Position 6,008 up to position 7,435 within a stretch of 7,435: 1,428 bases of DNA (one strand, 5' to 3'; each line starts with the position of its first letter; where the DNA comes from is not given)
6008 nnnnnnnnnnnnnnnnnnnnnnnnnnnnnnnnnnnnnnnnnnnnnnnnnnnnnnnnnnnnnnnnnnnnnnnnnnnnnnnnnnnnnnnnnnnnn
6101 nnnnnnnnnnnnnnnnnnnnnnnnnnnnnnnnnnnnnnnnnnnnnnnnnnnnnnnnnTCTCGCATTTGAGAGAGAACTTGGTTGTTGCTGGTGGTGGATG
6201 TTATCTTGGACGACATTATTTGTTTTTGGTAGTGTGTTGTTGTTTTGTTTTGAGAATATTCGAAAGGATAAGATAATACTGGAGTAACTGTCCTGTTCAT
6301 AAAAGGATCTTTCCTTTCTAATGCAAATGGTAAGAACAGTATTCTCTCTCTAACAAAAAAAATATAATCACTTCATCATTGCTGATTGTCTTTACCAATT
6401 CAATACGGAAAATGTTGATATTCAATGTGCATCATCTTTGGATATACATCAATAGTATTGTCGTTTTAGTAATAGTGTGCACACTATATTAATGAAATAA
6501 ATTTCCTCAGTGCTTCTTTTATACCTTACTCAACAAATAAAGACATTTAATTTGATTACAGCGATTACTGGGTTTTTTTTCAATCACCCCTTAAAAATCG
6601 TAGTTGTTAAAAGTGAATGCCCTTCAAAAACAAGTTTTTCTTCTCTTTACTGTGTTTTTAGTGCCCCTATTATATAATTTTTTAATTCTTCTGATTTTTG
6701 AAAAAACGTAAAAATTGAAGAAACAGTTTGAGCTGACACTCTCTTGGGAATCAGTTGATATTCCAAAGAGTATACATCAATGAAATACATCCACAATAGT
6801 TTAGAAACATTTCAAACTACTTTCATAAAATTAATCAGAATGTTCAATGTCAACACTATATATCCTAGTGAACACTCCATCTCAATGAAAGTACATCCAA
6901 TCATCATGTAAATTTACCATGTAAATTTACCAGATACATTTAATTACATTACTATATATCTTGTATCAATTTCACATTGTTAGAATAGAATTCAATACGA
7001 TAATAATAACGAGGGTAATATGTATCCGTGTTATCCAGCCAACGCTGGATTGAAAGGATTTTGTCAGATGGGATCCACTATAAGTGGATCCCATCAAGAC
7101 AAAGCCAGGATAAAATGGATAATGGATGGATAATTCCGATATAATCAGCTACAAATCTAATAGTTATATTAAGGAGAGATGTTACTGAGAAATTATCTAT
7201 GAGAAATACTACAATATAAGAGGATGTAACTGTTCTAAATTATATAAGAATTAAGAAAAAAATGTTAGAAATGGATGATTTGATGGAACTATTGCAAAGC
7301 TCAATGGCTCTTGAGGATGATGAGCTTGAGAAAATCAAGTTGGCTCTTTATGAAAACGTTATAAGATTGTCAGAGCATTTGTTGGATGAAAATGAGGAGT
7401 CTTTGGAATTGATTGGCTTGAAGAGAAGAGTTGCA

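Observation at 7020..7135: Perfect 13-bp palindrome inside a dense cluster of 10 GGAT/ATCC cores, ~130-240 bp upstream of the 7262 gene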

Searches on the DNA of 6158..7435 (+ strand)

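Call 9: search_rna_families(source=window, start=6158, end=7435, threshold=evalue, max_evalue=10)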
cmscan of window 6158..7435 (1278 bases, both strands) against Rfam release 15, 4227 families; matches with E-value up to 10: 4.
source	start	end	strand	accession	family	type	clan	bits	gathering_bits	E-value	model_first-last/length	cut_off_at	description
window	6725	6818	+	RF00142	snoZ118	Gene; snRNA; snoRNA; CD-box;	-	19.9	48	1.7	1-108/108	no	Small nucleolar RNA Z118/Z121/Z120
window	6235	6386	-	RF00414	SNORA22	Gene; snRNA; snoRNA; HACA-box;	-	16.6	80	6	1-134/134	no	Small nucleolar RNA SNORA22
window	7068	7103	-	RF00066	U7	Gene; snRNA;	-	14.8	34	3.1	23-62/62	no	U7 small nuclear RNA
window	7068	7094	-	RF04209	MIR7533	Gene; miRNA;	-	14.1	230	6.9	1-249/249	no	MIR7533 microRNA precursor family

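Call 41: search_dna_similar(query=window:7000-7160:+, collection=plasmids, mode=distant, max_evalue=1, max_rows=10)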
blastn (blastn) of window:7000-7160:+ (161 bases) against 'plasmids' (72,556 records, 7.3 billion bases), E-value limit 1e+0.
No match.

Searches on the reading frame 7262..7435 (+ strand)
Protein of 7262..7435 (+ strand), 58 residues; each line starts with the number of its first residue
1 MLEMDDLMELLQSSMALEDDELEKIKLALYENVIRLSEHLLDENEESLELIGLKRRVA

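Call 10: find_homologous_proteins(query=window:7262-7435:+)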
Query window:7262-7435:+: no candidate shares three 5-residue words with the query. No homologue found.

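Call 31: search_protein_representatives(protein=window:7262-7435:+)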
Query: 58 residues. Proteins with E-value up to 0.001 (for the whole library): 1; up to 1e-10: 1; up to 1e-30: 0. The best 1 are listed.
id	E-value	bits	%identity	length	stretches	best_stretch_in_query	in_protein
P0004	5.8e-24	97.6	100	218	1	1-58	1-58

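Call 33: find_encoding_contigs(protein=P0004, flank=10000)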
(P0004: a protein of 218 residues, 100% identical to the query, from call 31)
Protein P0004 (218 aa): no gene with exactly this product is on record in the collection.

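Call 34: list_cluster_members(proteins=[P0004, P0002])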
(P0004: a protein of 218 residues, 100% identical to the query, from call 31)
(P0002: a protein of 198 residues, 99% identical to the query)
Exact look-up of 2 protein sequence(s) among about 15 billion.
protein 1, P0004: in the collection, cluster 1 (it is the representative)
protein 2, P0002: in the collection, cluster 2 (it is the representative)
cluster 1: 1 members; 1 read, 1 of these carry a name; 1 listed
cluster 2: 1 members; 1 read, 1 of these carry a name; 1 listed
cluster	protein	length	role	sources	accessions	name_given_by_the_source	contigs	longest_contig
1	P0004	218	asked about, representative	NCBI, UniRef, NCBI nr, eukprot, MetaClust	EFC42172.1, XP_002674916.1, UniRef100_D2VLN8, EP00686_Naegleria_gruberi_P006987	predicted protein [Naegleria gruberi] | Predicted protein n=1 Tax=Naegleria gruberi TaxID=5762 RepID=D2VLN8_NAEGR | uncharacterized protein NAEGRDRAFT_69847 [Naegleria gruberi]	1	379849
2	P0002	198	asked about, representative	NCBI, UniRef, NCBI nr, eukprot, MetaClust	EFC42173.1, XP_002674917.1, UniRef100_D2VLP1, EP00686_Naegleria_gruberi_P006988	predicted protein [Naegleria gruberi] | Predicted protein n=1 Tax=Naegleria gruberi TaxID=5762 RepID=D2VLP1_NAEGR | uncharacterized protein NAEGRDRAFT_69850 [Naegleria gruberi]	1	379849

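Call 35: search_protein_families(library=pfam, proteins=[P0004], max_evalue=1)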
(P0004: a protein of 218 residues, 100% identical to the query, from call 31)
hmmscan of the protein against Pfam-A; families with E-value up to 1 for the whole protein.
P0004 (218 aa): 0 families

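Call 37: find_homologous_proteins(query=P0004, max_evalue=0.01)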
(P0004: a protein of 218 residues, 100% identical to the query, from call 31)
Query P0004 (218 aa): 1 proteins with E <= 0.01 among 285 candidates.
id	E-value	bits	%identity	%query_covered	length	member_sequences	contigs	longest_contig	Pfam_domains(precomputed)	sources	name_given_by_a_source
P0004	2.5e-132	456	100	100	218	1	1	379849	-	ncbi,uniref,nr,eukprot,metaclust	ncbi:predicted protein [Naegleria gruberi]|uniref:Predicted protein n=1 Tax=Naegleria gruberi TaxID=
